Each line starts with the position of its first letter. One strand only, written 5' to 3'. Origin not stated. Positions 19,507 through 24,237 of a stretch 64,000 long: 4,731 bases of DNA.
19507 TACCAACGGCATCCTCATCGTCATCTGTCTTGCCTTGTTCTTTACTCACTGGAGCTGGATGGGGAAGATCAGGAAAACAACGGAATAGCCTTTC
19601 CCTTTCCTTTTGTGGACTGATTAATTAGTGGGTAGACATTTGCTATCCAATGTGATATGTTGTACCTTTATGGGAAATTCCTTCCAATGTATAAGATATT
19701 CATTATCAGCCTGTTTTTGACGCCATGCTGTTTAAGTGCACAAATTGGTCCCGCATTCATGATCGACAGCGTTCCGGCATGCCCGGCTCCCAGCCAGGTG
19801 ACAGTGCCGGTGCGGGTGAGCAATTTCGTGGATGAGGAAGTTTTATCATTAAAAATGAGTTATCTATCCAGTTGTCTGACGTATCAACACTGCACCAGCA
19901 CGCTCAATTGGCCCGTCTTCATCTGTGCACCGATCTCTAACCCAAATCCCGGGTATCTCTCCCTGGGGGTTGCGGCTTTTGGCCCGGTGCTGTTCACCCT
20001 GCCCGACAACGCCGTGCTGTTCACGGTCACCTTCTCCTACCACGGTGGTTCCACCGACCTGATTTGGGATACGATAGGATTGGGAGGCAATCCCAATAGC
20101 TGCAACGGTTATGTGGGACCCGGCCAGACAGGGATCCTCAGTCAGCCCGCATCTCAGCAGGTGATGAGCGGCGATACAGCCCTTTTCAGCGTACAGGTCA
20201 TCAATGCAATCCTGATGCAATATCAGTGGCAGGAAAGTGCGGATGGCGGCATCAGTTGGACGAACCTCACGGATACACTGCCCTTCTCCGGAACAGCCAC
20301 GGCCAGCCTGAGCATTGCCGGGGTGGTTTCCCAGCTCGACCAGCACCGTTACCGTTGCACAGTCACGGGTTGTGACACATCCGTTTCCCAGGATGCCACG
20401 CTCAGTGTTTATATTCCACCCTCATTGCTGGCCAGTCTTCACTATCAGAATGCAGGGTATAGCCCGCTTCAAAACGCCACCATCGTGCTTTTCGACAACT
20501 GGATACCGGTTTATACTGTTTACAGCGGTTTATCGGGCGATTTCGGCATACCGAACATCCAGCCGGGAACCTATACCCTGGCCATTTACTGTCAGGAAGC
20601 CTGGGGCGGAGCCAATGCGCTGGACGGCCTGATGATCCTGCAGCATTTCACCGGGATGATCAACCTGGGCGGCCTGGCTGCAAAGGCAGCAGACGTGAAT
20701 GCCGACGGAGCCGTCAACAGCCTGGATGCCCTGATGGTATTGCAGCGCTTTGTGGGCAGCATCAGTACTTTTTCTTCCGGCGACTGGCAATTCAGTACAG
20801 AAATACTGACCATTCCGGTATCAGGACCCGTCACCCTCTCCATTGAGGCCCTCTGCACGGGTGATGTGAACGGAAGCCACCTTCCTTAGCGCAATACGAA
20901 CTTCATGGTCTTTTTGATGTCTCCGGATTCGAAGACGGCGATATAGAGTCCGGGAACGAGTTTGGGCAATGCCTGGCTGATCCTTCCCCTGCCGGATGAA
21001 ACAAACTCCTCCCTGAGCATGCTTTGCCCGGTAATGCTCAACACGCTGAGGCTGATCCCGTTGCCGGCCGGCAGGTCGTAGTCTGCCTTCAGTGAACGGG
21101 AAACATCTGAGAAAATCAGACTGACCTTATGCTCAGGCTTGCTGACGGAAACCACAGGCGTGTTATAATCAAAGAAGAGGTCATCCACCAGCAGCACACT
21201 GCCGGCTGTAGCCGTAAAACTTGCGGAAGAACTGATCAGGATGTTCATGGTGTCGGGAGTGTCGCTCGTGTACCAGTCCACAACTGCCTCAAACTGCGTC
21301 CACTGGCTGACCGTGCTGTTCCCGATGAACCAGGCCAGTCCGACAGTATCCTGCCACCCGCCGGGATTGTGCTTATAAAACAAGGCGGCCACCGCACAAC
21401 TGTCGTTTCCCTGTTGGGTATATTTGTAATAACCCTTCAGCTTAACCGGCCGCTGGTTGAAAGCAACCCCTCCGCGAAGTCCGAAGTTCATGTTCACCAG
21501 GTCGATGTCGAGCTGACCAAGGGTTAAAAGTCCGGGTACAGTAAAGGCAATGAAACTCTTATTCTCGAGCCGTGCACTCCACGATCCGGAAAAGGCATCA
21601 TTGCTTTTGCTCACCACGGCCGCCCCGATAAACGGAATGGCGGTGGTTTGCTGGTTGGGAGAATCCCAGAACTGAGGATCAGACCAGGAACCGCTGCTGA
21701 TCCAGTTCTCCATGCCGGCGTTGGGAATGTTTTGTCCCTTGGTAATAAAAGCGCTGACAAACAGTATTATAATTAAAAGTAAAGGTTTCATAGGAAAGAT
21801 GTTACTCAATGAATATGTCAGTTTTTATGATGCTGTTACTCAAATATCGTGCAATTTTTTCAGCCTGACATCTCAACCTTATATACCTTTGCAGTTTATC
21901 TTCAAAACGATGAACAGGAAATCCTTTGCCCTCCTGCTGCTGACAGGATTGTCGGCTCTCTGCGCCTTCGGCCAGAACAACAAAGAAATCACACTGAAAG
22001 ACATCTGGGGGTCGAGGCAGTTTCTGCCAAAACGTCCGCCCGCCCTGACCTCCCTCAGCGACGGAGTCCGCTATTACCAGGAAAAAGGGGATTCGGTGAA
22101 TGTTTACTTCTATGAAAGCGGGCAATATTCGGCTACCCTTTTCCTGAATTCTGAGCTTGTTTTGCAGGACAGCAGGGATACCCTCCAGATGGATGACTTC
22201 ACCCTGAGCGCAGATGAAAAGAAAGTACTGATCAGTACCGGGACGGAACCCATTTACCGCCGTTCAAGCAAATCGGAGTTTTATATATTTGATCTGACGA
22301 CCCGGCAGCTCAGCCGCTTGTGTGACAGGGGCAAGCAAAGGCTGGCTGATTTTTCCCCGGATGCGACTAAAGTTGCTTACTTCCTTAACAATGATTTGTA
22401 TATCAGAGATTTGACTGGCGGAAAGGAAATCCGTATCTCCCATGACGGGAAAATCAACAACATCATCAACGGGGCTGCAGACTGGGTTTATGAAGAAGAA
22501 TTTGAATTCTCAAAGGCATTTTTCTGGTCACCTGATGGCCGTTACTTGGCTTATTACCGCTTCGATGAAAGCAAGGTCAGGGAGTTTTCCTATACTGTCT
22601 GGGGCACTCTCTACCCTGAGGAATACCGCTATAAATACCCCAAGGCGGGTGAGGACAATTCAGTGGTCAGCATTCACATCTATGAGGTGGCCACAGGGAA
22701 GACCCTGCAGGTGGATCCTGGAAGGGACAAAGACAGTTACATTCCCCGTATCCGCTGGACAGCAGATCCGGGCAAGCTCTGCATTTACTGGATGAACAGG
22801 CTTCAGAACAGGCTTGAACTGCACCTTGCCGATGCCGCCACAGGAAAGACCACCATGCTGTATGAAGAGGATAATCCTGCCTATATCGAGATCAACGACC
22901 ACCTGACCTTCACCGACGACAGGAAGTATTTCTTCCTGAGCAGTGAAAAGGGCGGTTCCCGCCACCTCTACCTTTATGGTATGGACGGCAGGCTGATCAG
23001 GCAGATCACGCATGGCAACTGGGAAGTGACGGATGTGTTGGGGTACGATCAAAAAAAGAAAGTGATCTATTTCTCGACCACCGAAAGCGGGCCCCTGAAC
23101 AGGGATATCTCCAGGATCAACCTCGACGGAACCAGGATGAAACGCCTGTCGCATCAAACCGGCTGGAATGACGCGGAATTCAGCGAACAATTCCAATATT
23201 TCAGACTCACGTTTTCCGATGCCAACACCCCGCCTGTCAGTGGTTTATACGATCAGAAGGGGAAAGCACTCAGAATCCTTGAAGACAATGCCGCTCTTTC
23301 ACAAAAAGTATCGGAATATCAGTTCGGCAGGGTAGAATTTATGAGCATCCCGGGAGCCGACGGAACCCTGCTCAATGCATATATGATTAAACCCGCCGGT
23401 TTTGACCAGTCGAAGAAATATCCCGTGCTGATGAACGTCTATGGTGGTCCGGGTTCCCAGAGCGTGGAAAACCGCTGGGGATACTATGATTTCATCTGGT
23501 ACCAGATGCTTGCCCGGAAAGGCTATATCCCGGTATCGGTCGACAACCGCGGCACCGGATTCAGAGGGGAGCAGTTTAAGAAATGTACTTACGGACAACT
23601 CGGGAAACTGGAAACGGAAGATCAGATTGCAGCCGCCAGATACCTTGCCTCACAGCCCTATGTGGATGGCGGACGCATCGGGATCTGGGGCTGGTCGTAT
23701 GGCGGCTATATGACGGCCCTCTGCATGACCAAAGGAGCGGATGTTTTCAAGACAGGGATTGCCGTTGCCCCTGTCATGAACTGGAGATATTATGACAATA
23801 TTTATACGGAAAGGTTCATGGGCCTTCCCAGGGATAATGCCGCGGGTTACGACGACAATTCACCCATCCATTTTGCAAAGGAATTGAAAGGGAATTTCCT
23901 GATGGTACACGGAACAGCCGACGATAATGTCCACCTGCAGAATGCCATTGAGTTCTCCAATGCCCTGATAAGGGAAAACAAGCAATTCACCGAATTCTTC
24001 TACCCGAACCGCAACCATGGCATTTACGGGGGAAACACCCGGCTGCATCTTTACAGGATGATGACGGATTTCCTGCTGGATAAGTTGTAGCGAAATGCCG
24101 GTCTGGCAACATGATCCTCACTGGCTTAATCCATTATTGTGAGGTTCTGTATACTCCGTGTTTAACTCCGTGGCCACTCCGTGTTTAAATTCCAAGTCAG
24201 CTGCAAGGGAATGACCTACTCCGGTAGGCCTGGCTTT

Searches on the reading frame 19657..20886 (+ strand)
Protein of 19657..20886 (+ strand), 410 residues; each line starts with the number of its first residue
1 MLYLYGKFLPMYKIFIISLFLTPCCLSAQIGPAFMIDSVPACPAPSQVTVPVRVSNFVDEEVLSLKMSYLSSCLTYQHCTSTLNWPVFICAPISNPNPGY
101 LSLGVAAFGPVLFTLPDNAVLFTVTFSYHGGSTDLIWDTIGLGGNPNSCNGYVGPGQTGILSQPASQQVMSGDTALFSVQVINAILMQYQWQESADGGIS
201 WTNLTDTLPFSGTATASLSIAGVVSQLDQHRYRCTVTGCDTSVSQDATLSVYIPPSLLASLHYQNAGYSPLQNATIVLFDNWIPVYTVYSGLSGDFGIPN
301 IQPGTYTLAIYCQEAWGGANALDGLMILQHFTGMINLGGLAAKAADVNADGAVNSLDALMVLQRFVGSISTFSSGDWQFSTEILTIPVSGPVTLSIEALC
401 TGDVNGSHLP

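Call 5: search_protein_families(library=pfam, proteins=[window:19657-20886:+], max_evalue=0.01)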
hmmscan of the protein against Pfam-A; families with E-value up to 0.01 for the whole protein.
window:19657-20886:+ (410 aa): 4 families
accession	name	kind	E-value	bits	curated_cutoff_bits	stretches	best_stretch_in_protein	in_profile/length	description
PF00404.24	Dockerin_1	-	3e-07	30.9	22.9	1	320-364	11-55/57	Dockerin type I domain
PF14686.12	fn3_3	-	5.3e-05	23.4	24.4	1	286-319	27-60/75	Polysaccharide lyase family 4, domain II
PF13620.12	CarboxypepD_reg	-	0.00028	21.6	32.3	1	269-310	12-54/82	Carboxypeptidase regulatory-like domain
PF07679.22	I-set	-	0.00072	20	23.7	1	161-251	4-90/90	Immunoglobulin I-set domain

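Call 6: search_protein_families(library=padloc, proteins=[window:19657-20886:+], max_evalue=0.001)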
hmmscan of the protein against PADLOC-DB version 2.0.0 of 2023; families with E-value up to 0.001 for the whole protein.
window:19657-20886:+ (410 aa): 0 families

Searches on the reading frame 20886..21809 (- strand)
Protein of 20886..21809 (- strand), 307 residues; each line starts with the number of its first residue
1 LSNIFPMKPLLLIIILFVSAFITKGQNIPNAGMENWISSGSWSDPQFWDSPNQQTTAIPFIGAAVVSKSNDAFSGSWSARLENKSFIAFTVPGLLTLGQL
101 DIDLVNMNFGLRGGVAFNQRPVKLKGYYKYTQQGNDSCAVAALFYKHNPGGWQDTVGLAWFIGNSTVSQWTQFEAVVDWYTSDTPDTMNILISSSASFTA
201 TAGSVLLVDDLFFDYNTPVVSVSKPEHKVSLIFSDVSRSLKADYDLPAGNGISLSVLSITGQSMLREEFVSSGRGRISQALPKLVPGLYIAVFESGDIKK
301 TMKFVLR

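Call 5: search_protein_families(library=pfam, proteins=[window:20886-21809:-], max_evalue=0.01)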
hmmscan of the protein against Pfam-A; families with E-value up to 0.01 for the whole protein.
window:20886-21809:- (307 aa): 2 families
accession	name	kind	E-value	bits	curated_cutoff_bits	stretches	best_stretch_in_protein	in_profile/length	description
PF13201.12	PCMD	-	4.9e-13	49.8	28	1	42-211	25-231/234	Putative carbohydrate metabolism domain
PF20448.3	DUF6705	-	0.0058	16.9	24.4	0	7-86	1-50/188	Family of unknown function (DUF6705)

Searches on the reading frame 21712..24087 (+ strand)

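Call 5: search_protein_families(library=pfam, proteins=[window:21712-24087:+], max_evalue=0.01)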
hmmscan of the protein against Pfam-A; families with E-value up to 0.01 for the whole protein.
window:21712-24087:+ (792 aa): 9 families
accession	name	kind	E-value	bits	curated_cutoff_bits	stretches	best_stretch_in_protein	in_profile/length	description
PF00930.27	DPPIV_N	-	8.6e-105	350.8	22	1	166-508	1-354/354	Dipeptidyl peptidase IV (DPP IV) N-terminal region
PF00326.27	Peptidase_S9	-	1.1e-56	192.2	22.6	1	598-791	8-209/213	Prolyl oligopeptidase family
PF02129.25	Peptidase_S15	-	2e-13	51.1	23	1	550-698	1-138/262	X-Pro dipeptidyl-peptidase (S15 family)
PF20434.5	BD-FAE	-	2.5e-07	30.9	26.8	0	702-752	164-215/215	BD-FAE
PF01738.24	DLH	-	8.2e-07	29.3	21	1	597-770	34-187/217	Dienelactone hydrolase family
PF12697.13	Abhydrolase_6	-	8.4e-05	23.8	26.3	1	596-709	17-111/217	Alpha/beta hydrolase family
PF08840.17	BAAT_C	-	8.8e-05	23.1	20.9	0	641-673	9-41/210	BAAT / Acyl-CoA thioester hydrolase C terminal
PF07676.18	PD40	-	0.00013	22.2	20.9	1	269-284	13-28/38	WD40-like Beta Propeller Repeat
PF12146.15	Hydrolase_4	-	0.00025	20.9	27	0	598-693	25-115/239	Serine aminopeptidase, S33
